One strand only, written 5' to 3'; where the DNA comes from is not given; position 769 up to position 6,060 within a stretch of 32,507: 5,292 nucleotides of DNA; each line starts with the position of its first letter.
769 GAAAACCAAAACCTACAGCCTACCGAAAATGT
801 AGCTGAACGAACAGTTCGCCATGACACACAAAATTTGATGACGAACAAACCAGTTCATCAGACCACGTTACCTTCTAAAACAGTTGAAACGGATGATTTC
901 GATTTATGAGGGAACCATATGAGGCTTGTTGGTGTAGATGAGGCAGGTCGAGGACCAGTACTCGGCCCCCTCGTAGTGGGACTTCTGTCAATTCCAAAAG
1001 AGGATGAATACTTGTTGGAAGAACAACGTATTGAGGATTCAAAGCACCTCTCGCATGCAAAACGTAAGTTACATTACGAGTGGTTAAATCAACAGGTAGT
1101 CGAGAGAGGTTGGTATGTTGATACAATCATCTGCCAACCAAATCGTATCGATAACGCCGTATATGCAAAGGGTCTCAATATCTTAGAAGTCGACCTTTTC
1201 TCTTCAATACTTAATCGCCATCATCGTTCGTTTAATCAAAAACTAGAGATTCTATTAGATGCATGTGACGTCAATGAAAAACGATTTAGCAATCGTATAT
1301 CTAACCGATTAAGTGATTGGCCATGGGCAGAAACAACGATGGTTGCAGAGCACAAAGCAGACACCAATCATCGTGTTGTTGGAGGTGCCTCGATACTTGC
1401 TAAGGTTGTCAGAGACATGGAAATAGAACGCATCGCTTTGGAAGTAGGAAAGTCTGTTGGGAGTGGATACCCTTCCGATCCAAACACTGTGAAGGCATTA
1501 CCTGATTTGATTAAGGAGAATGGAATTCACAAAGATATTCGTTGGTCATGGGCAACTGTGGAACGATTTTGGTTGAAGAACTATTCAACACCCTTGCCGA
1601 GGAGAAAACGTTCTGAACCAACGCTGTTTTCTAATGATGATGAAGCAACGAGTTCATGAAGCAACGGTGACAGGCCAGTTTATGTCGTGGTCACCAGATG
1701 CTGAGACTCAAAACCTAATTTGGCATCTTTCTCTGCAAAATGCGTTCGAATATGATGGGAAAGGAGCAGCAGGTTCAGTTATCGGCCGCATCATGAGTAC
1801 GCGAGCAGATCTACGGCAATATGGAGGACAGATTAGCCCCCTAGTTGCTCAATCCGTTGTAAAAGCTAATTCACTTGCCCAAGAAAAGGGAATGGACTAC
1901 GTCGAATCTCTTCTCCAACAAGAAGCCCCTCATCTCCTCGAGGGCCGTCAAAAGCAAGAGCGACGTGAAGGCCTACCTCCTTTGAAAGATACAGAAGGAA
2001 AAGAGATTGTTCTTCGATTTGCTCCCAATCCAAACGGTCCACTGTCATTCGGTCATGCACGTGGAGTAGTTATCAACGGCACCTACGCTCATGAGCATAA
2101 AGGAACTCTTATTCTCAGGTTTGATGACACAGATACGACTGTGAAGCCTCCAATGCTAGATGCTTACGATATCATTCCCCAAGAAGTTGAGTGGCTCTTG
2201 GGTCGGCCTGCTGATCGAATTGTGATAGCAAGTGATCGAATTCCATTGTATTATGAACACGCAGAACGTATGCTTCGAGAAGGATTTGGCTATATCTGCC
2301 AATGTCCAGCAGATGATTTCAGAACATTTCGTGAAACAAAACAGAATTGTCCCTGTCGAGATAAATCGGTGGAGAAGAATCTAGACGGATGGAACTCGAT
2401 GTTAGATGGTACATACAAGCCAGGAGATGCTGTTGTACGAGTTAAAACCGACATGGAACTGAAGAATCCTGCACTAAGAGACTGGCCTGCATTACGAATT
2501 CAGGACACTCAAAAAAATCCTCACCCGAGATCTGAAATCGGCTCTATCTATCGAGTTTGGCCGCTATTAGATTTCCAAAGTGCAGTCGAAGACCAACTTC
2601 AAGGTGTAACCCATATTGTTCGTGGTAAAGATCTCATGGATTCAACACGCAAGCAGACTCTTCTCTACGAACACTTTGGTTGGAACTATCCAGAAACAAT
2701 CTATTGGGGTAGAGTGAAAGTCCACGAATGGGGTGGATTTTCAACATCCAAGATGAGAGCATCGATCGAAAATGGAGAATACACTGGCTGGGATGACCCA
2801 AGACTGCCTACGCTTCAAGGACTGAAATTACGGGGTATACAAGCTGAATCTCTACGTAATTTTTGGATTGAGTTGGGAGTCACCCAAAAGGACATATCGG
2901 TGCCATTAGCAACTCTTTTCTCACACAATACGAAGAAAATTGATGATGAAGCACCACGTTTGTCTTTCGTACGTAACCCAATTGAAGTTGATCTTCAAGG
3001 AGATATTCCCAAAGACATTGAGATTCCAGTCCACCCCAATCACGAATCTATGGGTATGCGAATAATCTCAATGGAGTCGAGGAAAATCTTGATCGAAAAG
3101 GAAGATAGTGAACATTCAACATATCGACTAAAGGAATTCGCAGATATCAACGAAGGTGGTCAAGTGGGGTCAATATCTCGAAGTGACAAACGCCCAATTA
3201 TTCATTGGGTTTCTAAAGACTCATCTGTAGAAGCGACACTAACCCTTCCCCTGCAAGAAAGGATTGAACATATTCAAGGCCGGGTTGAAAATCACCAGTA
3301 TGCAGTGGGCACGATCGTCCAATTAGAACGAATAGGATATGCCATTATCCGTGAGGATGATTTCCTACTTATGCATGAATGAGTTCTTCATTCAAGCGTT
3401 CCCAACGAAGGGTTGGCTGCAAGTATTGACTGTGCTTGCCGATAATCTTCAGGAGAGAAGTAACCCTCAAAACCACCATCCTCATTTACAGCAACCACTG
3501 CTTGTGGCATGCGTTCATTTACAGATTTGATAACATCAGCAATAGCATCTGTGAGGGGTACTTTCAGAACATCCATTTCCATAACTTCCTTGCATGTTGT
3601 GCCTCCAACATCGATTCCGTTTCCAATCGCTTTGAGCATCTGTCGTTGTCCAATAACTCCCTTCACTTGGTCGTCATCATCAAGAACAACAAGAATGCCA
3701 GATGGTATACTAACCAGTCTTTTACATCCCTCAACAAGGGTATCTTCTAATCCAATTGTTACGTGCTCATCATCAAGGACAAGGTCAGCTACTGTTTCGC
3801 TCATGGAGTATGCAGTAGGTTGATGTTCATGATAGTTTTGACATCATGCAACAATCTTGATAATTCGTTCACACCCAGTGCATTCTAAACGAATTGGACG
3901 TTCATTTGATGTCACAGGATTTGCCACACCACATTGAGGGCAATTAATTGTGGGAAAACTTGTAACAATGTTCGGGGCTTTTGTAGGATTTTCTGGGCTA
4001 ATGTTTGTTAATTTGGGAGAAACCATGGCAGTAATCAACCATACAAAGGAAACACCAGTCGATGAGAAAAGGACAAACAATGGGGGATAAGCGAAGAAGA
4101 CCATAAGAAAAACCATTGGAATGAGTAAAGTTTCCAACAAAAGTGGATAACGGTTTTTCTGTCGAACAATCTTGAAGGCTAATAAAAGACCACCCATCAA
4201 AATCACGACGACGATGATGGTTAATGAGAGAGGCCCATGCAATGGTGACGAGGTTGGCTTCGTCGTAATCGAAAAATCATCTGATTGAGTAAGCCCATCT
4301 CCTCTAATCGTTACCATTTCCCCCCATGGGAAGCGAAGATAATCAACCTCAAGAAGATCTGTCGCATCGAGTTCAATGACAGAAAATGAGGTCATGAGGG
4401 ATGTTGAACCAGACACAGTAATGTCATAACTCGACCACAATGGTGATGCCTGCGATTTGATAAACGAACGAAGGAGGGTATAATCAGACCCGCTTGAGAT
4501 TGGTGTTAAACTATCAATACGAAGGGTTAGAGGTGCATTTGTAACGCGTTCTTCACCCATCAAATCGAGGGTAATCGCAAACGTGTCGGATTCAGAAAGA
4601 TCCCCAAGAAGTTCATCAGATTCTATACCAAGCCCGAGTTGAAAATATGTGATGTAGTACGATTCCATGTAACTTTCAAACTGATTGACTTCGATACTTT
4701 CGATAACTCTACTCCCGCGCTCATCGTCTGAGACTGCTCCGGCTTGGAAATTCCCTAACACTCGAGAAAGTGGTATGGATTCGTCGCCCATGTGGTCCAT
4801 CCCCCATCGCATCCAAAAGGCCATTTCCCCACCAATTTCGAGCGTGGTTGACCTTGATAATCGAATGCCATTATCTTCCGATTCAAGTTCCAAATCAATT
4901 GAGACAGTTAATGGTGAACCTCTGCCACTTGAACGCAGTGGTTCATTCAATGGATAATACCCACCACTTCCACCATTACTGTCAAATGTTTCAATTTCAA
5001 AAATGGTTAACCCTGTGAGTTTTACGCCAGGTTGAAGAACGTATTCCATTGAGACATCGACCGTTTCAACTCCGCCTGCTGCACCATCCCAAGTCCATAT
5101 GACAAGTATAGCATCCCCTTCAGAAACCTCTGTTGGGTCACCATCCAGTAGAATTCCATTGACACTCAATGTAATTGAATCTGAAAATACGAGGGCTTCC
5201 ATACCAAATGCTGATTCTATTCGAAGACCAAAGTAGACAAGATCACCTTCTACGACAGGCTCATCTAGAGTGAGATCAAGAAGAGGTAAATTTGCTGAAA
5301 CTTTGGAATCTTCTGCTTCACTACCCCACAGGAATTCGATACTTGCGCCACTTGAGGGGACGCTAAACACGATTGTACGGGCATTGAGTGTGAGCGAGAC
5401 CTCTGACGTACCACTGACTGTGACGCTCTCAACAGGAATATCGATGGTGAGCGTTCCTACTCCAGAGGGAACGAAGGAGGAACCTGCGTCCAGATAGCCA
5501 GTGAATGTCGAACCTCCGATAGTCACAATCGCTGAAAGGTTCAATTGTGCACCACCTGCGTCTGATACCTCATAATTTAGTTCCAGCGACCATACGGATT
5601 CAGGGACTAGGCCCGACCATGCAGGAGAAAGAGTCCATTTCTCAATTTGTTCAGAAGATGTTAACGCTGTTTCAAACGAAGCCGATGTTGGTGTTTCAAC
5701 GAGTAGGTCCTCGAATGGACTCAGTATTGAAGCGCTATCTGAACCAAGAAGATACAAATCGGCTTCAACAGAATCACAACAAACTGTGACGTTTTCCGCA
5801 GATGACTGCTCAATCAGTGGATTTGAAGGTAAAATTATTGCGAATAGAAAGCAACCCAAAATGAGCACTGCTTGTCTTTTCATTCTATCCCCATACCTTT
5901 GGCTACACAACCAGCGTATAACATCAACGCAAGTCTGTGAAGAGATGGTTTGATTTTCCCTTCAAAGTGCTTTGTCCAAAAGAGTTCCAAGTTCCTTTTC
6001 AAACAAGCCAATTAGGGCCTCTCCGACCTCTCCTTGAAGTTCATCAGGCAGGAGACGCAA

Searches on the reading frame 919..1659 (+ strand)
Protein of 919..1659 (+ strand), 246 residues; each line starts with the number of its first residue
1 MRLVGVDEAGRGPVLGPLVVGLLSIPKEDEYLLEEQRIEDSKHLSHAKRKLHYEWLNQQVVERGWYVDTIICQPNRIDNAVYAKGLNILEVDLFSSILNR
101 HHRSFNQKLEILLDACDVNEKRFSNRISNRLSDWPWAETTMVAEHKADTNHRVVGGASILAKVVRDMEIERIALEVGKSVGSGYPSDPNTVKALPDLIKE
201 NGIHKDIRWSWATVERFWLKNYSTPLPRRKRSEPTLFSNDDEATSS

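Call 7: search_protein_families(library=pfam, proteins=[window:919-1659:+], max_evalue=0.01)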
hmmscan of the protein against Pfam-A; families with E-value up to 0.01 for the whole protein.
window:919-1659:+ (246 aa): 1 family
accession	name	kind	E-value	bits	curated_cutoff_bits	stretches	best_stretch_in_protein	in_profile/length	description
PF01351.25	RNase_HII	-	7.9e-32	111.2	25.8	1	4-214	1-199/199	Ribonuclease HII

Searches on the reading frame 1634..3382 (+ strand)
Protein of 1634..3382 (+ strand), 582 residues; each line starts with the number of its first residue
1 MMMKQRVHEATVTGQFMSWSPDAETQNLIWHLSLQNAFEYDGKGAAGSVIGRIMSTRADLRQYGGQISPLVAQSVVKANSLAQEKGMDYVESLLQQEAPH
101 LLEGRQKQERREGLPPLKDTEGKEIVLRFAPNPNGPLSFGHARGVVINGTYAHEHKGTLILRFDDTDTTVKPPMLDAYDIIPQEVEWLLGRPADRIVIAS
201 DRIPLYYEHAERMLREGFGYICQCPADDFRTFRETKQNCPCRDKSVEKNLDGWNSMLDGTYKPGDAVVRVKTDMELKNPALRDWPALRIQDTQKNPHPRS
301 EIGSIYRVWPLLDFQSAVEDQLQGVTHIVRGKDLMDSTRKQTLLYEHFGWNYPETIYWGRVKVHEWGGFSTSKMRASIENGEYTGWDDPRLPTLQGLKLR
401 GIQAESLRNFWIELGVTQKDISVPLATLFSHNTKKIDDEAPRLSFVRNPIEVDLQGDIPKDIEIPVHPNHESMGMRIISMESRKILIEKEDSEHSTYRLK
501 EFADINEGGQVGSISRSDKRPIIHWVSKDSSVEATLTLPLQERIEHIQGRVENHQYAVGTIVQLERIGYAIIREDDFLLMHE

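Call 7: search_protein_families(library=pfam, proteins=[window:1634-3382:+], max_evalue=0.01)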
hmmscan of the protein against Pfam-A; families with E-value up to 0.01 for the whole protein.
window:1634-3382:+ (582 aa): 3 families
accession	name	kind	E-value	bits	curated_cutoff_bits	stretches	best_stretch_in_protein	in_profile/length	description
PF00749.27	tRNA-synt_1c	-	4.2e-60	203.7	23.4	1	125-437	2-313/314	tRNA synthetases class I (E and Q), catalytic domain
PF03950.23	tRNA-synt_1c_C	-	2.1e-11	44.3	23.9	1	440-502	1-68/91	tRNA synthetases class I (E and Q), anti-codon binding domain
PF20974.2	tRNA-synt_1c_C2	-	7.2e-06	27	23.9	1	522-572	1-68/69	tRNA synthetases class I (E and Q), anti-codon binding domain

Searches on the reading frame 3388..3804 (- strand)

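Call 7: search_protein_families(library=pfam, proteins=[window:3388-3804:-], max_evalue=0.01)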
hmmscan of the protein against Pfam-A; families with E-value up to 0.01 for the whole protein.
window:3388-3804:- (138 aa): 1 family
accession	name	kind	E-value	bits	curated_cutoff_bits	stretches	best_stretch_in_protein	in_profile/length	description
PF00571.33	CBS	-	2.7e-09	37.6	24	2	10-60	5-55/57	CBS domain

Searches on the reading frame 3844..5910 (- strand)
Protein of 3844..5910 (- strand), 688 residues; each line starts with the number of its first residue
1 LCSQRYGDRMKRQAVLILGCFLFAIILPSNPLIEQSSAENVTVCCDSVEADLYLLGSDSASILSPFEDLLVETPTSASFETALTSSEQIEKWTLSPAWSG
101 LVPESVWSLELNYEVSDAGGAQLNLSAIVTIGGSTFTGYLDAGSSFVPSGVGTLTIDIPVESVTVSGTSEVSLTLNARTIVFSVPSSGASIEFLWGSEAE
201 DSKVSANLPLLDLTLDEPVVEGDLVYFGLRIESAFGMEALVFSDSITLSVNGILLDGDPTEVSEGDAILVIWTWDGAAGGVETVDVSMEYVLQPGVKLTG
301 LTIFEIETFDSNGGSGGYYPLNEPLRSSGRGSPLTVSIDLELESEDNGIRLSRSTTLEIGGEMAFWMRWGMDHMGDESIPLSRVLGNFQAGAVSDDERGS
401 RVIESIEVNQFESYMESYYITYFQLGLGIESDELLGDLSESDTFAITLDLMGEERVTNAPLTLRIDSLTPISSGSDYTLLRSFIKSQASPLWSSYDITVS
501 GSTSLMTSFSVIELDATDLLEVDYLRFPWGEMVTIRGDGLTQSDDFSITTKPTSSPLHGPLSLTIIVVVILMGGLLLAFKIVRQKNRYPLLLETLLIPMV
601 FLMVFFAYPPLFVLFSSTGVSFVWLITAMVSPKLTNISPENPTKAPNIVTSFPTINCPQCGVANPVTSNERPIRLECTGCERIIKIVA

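Call 7: search_protein_families(library=pfam, proteins=[window:3844-5910:-], max_evalue=0.01)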
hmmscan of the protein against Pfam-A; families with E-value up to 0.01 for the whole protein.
window:3844-5910:- (688 aa): 0 families

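Call 110: search_protein_families(library=pfam, proteins=[window:3844-5910:-], max_evalue=0.1)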
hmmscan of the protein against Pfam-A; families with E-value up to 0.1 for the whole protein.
window:3844-5910:- (688 aa): 1 family
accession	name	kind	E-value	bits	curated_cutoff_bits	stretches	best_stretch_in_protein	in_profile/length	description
PF01833.30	TIG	-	0.074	13.5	20.9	0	530-554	16-41/84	IPT/TIG domain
